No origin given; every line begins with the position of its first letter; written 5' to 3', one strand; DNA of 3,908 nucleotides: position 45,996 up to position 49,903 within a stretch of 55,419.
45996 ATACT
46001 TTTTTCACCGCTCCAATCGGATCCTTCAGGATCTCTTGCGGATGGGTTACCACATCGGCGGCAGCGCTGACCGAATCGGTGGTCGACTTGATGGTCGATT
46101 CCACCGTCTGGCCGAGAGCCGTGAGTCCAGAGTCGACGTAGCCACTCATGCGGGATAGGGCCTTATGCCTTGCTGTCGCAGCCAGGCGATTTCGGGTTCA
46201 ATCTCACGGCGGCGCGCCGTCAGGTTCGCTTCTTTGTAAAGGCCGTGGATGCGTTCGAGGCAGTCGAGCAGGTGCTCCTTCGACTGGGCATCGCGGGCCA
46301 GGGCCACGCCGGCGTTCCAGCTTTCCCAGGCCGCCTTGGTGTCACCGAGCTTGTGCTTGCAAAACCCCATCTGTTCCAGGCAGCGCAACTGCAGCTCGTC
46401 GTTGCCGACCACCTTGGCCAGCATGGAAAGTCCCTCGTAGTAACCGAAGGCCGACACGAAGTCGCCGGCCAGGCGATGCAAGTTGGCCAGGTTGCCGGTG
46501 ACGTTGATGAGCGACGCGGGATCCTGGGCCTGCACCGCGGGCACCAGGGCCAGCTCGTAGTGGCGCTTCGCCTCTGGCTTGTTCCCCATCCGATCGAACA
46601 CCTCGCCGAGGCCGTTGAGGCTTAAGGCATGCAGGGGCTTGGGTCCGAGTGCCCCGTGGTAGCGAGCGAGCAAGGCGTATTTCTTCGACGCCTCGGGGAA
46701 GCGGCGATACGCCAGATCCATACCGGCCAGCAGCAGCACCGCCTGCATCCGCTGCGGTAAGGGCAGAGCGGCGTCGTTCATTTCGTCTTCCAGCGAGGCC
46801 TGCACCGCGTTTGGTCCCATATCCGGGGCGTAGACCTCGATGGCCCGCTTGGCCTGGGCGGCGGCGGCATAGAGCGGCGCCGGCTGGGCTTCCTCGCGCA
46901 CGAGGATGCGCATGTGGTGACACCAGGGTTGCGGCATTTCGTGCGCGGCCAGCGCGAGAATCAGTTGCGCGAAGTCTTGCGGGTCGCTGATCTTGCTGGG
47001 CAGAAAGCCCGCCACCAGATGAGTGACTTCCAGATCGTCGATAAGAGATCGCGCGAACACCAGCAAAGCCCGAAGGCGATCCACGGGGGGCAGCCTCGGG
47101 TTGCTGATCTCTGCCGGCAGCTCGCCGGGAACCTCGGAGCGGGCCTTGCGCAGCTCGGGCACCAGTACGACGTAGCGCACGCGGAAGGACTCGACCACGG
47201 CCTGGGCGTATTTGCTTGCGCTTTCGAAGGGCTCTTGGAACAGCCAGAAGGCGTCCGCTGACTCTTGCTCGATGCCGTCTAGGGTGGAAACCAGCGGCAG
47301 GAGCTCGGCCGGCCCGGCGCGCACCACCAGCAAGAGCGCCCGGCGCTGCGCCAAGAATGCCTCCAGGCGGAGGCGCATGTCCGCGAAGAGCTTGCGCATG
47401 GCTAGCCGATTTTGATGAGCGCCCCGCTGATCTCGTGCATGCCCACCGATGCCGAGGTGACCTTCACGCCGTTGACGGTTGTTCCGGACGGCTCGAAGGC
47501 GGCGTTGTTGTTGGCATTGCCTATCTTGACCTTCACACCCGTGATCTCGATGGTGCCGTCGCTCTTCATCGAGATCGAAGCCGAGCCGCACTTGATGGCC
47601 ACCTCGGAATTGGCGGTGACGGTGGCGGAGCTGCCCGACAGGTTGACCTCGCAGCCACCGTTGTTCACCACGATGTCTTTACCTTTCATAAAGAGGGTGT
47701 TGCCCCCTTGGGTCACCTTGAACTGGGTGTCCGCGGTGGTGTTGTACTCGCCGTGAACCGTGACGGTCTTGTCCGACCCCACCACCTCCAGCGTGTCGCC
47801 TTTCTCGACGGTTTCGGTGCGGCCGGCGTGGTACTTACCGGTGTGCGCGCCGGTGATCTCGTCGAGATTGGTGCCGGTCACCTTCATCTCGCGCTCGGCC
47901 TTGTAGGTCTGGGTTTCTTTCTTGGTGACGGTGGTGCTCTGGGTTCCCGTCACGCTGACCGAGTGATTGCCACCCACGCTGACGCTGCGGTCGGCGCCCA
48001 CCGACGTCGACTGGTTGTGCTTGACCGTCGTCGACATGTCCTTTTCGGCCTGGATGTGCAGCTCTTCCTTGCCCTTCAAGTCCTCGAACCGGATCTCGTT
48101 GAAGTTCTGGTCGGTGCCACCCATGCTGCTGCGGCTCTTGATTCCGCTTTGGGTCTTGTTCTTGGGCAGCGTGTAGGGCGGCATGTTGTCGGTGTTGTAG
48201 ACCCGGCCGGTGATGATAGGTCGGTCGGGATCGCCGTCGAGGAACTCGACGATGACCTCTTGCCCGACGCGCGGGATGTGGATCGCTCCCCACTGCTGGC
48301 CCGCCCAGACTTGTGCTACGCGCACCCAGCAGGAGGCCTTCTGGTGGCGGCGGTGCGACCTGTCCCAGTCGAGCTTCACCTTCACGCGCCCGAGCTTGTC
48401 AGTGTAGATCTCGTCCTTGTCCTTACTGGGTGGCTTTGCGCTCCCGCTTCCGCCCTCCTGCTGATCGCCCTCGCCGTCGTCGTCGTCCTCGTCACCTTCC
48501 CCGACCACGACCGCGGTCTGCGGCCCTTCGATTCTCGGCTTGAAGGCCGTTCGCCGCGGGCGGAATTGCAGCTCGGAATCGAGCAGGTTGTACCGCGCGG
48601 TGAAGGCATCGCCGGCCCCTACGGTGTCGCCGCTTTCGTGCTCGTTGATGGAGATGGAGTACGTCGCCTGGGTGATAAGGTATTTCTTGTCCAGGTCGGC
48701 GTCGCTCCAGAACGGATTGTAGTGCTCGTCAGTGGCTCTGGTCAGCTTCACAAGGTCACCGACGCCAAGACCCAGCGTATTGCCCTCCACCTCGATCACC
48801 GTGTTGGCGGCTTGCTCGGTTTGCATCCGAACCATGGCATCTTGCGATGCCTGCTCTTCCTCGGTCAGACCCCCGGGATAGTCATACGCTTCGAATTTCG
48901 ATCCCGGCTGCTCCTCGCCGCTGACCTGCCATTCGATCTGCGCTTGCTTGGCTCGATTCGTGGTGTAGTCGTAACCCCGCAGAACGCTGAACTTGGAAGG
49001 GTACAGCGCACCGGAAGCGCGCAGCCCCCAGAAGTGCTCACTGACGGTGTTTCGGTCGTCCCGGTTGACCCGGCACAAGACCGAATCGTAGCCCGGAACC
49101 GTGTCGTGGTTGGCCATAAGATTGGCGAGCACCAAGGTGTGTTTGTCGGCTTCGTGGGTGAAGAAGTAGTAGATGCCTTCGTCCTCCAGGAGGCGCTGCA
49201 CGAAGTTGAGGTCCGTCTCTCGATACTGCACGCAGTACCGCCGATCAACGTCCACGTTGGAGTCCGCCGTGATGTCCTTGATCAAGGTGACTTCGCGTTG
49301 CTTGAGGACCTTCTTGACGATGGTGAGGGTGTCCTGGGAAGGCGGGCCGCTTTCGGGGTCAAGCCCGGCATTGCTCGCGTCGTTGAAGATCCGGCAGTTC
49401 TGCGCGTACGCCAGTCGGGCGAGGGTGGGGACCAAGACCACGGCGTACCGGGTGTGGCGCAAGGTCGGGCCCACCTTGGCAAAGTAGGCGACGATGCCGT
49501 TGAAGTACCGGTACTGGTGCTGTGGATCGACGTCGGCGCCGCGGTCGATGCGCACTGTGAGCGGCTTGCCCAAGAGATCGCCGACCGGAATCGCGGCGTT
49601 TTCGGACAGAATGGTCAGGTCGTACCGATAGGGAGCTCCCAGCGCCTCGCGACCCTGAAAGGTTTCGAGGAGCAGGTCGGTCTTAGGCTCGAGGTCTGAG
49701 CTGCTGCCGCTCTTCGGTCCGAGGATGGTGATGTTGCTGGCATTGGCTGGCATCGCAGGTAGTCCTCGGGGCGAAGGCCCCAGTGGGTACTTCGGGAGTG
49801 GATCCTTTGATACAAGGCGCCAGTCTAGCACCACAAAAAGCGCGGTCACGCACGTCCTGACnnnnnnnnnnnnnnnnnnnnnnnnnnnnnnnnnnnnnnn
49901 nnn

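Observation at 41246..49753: Orphan T6SS cargo island 1: vgrG - TPR protein - PAAR - Rhs - immunity as one translationally coupled unit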

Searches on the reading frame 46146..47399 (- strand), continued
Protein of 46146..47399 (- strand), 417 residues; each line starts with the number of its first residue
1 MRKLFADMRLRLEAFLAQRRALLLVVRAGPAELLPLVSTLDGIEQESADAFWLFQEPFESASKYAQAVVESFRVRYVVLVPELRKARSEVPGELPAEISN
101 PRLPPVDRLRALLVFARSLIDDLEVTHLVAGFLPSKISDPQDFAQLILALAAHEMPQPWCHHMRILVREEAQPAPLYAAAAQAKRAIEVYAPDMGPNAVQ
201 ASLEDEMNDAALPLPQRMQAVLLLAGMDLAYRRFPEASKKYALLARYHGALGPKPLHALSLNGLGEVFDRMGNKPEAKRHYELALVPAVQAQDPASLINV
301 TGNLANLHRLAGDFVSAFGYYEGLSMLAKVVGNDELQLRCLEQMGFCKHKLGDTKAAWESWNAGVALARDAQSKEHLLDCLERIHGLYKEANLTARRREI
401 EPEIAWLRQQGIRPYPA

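Call 79: find_encoding_contigs(protein=P0004, flank=10000, max_places=1)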
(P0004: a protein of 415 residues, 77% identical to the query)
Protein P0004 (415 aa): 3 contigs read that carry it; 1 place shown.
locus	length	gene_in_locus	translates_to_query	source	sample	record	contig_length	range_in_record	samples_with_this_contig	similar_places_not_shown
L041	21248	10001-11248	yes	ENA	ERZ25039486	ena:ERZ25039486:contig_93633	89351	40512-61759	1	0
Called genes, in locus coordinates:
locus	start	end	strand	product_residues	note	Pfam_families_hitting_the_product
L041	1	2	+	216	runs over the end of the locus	PF00440:TetR_N, PF13305:TetR_C_33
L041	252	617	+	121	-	-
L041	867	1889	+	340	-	-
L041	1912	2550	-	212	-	-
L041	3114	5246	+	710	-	PF14686:fn3_3, PF14683:CBM-like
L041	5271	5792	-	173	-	-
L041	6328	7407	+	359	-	PF00079:Serpin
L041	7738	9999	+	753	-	PF05954:Phage_GPD, PF04717:Phage_base_V, PF22178:Gp5_trimer_C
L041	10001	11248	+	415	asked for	PF13176:TPR_7 (faint), PF13424:TPR_12 (faint)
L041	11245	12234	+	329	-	PF05488:PAAR_motif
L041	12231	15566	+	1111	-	PF20148:DUF6531, PF05593:RHS_repeat (weak), PF25023:TEN_YD-shell, PF03527:RHS, PF15636:Tox-GHH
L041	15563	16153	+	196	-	PF09346:SMI1_KNR4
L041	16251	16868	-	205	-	-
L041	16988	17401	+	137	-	-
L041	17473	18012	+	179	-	-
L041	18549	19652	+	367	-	-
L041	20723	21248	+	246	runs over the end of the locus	PF02230:Abhydrolase_2 (weak)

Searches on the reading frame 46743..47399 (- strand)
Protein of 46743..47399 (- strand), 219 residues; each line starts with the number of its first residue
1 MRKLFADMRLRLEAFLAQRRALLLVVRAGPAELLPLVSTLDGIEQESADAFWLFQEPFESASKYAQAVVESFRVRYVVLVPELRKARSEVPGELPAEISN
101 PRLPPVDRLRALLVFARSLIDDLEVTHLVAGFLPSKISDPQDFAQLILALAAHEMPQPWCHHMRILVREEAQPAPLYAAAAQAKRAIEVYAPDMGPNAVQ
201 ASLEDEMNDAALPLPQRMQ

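Call 80: find_homologous_proteins(query=window:46743-47399:-, max_evalue=0.001)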
Query seq(219 aa) (219 aa): 3 proteins with E <= 0.001 among 2353 candidates.
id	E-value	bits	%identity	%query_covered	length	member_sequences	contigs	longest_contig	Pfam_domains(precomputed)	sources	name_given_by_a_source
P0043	1.8e-87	311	70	100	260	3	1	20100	-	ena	-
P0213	1.1e-52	197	80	56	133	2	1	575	-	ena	-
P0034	2.9e-40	157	64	56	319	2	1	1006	PF13424.13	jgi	jgi:tetratricopeptide (TPR) repeat protein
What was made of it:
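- Tried and rejected: It returned three fragments of the same family (call 80).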

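Call 81: search_protein_families(library=pfam, proteins=[window:46743-47399:-], max_evalue=5)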
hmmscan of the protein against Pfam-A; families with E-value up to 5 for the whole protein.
seq(219 aa): 0 families

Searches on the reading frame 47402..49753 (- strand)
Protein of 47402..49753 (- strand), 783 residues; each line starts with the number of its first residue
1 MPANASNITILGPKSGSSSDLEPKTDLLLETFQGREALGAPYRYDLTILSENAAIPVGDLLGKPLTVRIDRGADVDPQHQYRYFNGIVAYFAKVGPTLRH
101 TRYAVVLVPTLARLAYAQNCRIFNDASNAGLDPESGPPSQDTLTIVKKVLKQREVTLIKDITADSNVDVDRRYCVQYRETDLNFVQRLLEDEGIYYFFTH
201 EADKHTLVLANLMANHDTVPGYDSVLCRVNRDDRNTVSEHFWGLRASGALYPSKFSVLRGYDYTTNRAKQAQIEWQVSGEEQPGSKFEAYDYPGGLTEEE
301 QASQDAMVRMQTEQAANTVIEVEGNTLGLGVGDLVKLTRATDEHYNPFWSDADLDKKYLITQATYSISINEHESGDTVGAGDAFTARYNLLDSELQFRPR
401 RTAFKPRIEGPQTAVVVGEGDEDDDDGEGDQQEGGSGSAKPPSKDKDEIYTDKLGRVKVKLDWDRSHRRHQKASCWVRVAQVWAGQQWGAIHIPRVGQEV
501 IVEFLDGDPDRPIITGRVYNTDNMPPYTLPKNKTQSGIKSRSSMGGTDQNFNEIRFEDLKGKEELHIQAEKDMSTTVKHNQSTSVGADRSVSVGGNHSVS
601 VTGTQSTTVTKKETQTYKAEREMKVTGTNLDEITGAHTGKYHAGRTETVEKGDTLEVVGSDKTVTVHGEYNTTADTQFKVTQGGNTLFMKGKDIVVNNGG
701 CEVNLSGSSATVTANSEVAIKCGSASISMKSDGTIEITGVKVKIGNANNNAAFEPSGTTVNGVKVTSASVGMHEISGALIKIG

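Call 11: search_protein_families(library=pfam, proteins=[window:47402-49753:-], max_evalue=0.01)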
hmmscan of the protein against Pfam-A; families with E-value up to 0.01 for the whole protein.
window:47402-49753:- (783 aa): 4 families
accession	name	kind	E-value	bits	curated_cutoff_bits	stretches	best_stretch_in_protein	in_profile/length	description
PF05954.17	Phage_GPD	-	9.5e-62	209.3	30.1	1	35-368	1-302/305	Phage tail baseplate hub (GPD)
PF22178.3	Gp5_trimer_C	-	4.2e-26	91.8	30.9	1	536-642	1-105/112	Bacteriophage T4 gp5 C-terminal trimerisation domain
PF04717.18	Phage_base_V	-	4.8e-16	59.3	23.8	1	451-519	11-75/75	Type VI secretion system/phage-baseplate injector OB domain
PF20093.5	DUF6484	-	9.6e-06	26.6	27.6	1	491-518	34-61/61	Domain of unknown function (DUF6484)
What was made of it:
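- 47402..49753 (-): vgrG (tssI), 783 aa: the T6SS spike protein, with gp27-like, OB-fold and beta-helix domains. Phage_GPD 9.5e-62, Phage_base_V and Gp5_trimer_C (call 11).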

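Call 12: search_protein_families(library=ncbifam, proteins=[window:47402-49753:-], max_evalue=0.01)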
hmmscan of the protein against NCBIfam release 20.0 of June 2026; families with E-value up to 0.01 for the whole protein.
window:47402-49753:- (783 aa): 3 families
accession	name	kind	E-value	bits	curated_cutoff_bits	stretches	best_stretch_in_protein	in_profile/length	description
TIGR03361.1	VI_Rhs_Vgr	subfamily_domain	2.9e-148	494.7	186.35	2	445-589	370-512/513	type VI secretion system tip protein TssI/VgrG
TIGR01646.1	vgr_GE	subfamily_domain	1.1e-113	380.8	121.8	2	29-422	3-358/480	type VI secretion system tip protein VgrG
NF033848.1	VgrG_rel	hypoth_equivalog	1.3e-13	50.1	275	1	452-610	389-545/547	VgrG-related protein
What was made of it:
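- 47402..49753 (-): TIGR03361 scores 494.7 bits against a cut-off of 186 (call 12).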
